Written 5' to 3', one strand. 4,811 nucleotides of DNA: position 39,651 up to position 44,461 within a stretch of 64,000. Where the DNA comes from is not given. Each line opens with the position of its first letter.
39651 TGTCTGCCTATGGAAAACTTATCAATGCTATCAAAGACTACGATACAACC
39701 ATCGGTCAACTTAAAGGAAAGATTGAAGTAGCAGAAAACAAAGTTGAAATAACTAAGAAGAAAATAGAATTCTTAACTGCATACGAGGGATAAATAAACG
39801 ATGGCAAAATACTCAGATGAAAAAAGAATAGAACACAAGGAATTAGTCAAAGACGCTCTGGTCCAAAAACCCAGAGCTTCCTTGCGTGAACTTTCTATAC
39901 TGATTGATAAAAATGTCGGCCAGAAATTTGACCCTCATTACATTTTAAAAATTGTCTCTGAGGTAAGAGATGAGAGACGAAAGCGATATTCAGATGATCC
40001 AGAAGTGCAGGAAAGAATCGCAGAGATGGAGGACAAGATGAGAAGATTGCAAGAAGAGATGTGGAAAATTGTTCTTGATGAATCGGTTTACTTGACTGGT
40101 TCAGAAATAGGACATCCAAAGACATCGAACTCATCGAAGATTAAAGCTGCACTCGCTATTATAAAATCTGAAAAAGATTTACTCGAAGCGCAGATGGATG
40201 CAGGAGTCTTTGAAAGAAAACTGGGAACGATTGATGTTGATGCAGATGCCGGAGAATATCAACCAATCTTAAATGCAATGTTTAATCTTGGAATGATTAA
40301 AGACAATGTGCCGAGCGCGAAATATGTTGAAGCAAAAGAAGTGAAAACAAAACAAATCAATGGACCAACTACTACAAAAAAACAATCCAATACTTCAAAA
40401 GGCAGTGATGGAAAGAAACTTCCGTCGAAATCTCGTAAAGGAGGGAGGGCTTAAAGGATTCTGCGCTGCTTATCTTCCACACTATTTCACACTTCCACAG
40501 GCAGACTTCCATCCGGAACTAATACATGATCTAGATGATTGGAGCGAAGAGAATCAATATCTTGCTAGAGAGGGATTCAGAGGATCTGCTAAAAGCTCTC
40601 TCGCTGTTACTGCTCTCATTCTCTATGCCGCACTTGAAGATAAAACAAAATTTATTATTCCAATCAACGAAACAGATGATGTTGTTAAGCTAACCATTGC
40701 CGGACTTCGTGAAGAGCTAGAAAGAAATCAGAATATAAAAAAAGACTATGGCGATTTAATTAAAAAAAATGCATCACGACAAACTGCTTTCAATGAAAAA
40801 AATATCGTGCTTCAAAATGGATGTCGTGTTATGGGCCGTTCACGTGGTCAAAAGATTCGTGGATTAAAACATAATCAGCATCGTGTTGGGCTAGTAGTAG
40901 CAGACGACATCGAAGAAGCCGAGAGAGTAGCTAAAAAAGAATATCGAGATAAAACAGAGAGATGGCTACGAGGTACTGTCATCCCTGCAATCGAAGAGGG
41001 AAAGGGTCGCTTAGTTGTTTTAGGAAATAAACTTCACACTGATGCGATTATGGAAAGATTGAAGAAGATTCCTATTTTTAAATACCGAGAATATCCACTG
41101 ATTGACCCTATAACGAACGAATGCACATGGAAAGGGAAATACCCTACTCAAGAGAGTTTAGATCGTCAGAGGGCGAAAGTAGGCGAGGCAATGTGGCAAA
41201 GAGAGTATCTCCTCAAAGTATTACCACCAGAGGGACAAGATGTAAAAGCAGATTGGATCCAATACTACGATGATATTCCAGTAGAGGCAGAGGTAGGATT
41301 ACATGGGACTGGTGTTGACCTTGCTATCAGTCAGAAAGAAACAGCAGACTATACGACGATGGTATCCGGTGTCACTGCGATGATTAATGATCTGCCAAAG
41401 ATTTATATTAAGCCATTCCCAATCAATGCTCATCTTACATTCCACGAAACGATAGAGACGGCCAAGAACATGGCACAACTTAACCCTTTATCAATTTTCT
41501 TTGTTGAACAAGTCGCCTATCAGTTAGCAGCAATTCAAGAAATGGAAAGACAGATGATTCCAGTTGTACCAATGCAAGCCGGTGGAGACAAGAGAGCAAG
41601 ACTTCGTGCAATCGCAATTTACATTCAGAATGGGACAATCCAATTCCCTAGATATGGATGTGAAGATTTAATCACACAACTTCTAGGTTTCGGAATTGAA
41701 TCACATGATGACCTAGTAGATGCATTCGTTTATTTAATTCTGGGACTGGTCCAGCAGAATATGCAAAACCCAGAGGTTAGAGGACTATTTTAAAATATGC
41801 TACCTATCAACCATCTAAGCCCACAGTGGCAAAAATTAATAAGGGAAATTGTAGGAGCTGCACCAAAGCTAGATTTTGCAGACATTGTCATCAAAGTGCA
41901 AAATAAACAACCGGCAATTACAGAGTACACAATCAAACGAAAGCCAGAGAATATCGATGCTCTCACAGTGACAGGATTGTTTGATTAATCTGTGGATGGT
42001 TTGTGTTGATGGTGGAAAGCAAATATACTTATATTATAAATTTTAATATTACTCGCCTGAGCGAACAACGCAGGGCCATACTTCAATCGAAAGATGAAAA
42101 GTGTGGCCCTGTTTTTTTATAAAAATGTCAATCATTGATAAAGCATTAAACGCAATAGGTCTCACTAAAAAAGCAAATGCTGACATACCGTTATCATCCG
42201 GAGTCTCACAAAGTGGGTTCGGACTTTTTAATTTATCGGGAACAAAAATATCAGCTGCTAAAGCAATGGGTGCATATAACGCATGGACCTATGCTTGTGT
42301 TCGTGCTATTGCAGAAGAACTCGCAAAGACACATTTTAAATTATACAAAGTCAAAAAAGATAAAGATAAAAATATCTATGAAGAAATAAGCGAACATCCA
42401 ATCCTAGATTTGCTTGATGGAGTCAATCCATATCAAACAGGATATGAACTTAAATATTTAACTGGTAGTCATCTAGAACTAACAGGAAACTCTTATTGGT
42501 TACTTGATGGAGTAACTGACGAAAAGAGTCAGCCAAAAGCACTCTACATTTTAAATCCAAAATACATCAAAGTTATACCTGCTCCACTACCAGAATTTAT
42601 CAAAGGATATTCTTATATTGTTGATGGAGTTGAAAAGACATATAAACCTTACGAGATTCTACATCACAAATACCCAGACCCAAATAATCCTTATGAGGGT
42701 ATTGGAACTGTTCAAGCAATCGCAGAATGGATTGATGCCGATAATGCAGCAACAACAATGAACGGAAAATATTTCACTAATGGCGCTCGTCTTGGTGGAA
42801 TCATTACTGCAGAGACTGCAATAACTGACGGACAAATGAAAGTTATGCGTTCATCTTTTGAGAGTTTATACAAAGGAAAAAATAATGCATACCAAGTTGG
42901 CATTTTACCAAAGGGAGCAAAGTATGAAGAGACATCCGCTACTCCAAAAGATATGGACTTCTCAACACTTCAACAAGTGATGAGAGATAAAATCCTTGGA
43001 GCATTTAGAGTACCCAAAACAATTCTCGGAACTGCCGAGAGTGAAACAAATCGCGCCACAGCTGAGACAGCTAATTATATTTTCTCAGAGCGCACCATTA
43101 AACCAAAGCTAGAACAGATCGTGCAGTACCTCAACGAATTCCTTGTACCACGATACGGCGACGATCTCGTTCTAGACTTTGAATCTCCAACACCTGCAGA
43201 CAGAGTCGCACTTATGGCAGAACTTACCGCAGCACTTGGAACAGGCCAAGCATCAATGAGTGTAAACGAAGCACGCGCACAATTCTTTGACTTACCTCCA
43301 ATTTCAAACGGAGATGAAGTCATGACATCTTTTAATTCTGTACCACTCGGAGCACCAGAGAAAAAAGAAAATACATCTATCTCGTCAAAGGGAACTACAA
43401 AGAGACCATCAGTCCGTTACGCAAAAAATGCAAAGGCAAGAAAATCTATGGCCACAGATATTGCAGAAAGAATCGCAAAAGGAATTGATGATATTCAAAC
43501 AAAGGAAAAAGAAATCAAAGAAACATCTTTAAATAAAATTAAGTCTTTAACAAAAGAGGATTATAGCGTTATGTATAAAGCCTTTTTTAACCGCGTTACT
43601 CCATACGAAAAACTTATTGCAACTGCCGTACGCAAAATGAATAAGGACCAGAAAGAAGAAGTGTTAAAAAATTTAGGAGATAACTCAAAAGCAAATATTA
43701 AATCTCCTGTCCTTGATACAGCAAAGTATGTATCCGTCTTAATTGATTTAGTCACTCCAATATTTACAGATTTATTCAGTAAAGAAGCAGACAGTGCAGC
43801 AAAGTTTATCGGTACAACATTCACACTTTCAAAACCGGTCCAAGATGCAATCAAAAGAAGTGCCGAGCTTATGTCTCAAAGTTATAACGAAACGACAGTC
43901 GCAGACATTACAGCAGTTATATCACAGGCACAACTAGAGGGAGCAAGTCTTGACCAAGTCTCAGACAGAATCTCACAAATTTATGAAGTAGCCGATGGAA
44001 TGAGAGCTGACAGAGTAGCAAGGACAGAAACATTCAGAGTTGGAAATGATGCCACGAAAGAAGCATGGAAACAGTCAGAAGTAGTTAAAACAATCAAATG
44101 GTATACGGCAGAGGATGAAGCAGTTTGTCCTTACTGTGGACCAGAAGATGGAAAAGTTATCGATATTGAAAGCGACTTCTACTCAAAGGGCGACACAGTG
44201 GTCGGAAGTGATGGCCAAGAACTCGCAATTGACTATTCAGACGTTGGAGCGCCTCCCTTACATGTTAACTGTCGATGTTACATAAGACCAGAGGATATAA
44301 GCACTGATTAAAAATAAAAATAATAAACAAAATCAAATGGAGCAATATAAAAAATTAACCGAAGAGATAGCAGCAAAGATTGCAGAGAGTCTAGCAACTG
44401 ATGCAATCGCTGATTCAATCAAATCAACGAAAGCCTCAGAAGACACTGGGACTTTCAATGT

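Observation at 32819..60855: Prophage inserted in the 3' end of the GAPDH gene, with the phage supplying a replacement C-terminus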

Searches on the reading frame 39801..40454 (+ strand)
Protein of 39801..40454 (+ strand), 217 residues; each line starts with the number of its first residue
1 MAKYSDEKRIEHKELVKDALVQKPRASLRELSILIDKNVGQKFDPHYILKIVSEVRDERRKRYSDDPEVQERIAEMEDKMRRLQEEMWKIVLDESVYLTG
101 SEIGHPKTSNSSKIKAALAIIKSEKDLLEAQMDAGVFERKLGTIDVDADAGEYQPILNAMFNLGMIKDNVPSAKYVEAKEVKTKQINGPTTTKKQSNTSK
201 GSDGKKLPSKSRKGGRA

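Call 8: search_protein_families(library=phrogs, proteins=[window:39801-40454:+])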
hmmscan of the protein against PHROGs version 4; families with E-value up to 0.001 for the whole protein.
window:39801-40454:+ (217 aa): 0 families

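Call 75: search_protein_families(library=pfam, proteins=[window:39801-40454:+], max_evalue=0.001)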
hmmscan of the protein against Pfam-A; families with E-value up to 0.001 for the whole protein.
window:39801-40454:+ (217 aa): 0 families

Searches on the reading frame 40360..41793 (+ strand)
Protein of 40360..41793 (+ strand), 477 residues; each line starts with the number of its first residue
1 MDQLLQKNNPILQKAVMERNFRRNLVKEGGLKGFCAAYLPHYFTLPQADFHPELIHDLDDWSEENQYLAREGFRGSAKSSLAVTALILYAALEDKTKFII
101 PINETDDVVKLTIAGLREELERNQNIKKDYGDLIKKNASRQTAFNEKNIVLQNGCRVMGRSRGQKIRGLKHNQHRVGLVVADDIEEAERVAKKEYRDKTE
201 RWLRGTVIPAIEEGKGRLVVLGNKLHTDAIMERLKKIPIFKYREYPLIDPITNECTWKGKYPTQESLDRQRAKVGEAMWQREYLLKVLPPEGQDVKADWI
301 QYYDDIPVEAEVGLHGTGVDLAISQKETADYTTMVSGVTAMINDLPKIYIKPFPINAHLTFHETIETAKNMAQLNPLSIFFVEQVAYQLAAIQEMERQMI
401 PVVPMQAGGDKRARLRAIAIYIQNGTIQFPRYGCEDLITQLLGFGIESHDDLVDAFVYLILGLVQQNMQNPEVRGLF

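Call 8: search_protein_families(library=phrogs, proteins=[window:40360-41793:+])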
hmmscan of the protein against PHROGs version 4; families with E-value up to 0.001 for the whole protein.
window:40360-41793:+ (477 aa): 5 families
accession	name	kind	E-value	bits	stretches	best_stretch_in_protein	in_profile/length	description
phrog_38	-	head and packaging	1.8e-63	216.4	1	14-468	252-708/760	terminase large subunit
phrog_5573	-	head and packaging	5.3e-10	40.1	1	264-460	34-231/250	terminase large subunit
phrog_14112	-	unknown function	8.9e-09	36.2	1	43-199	78-235/247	-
phrog_979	-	head and packaging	1.8e-06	28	1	290-471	410-607/642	terminase large subunit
phrog_4758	-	head and packaging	0.00015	22.2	1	50-232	41-215/243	terminase large subunit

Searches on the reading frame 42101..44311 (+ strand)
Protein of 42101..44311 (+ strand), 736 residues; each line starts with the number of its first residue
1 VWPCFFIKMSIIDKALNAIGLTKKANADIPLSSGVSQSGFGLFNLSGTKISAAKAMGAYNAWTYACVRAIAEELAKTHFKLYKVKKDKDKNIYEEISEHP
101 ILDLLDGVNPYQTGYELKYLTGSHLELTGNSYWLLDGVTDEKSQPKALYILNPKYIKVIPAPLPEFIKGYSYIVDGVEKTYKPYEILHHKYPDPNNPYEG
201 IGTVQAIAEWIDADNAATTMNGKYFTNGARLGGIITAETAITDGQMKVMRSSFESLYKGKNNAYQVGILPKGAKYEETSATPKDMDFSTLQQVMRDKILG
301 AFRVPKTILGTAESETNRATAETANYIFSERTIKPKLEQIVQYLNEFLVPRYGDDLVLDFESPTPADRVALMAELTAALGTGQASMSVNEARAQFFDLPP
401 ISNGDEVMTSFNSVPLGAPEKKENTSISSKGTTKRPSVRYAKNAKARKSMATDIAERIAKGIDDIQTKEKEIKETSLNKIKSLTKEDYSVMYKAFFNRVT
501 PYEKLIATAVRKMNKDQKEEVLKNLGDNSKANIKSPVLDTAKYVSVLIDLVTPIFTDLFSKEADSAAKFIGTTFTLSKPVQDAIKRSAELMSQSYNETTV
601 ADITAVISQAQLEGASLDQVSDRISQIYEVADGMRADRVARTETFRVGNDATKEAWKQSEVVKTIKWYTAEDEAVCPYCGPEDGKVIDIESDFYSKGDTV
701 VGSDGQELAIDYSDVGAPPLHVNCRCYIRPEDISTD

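Call 8: search_protein_families(library=phrogs, proteins=[window:42101-44311:+])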
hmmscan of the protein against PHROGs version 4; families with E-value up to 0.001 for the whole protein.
window:42101-44311:+ (736 aa): 20 families
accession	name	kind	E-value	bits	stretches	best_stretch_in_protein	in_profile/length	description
phrog_2662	-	head and packaging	1.1e-111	375.7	1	52-731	59-708/717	portal protein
phrog_12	-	head and packaging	2.8e-72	245.7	1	9-687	48-609/646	portal protein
phrog_5929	-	head and packaging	1.9e-23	83.9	1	219-430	6-216/228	portal protein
phrog_115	-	head and packaging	5.8e-20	73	1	594-732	199-318/665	minor head protein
phrog_2468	-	head and packaging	9.5e-20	72.3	1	491-730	32-271/303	head morphogenesis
phrog_6577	-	unknown function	1e-18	68.1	1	536-731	61-229/1066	-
phrog_595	-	head and packaging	1.5e-18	68.4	1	444-730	57-296/513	head maturation protease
phrog_4728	-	head and packaging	2.4e-14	54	1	510-734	90-302/591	head morphogenesis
phrog_2271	-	head and packaging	4.4e-12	45.5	1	185-426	175-411/859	portal protein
phrog_3517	-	head and packaging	4.4e-09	37.1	1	612-730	214-327/371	head morphogenesis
phrog_24918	-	head and packaging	5.6e-09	36.9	1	636-730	156-240/250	head morphogenesis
phrog_19443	-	head and packaging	1.6e-08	34.5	1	603-730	172-283/579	minor head protein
phrog_324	-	head and packaging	1.7e-08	34.9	1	502-730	82-316/624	head morphogenesis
phrog_21454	-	unknown function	1.5e-07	32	1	236-423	3-185/320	-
phrog_68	-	head and packaging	3.1e-07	30.4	1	177-344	151-324/344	portal protein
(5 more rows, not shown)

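Call 26: find_related_loci(query=window:42101-44311:+, collection=viral_contigs, flank=10000)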
Query window:42101-44311:+ (736 aa) in viral_contigs; peptide patterns used: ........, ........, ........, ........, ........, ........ (x = any residue, [..] = any of these).
12 stretches matched a pattern; 8 encode a relative of the query (tblastn E <= 1e-3); 8 distinct loci.
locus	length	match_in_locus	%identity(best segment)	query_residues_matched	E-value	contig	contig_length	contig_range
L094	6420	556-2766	51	5-734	0e+0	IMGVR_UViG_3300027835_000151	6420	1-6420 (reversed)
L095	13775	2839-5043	44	3-734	0e+0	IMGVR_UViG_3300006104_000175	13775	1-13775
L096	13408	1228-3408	42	3-733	0e+0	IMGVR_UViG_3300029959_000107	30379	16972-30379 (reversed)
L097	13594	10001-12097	42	40-733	2e-177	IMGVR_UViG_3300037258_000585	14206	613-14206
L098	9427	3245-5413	37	14-734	4e-140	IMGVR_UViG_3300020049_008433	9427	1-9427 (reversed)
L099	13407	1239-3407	37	14-734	4e-140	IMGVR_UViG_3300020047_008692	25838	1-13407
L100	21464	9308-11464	44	4-736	0e+0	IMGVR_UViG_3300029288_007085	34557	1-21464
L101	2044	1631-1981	26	576-693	5e-5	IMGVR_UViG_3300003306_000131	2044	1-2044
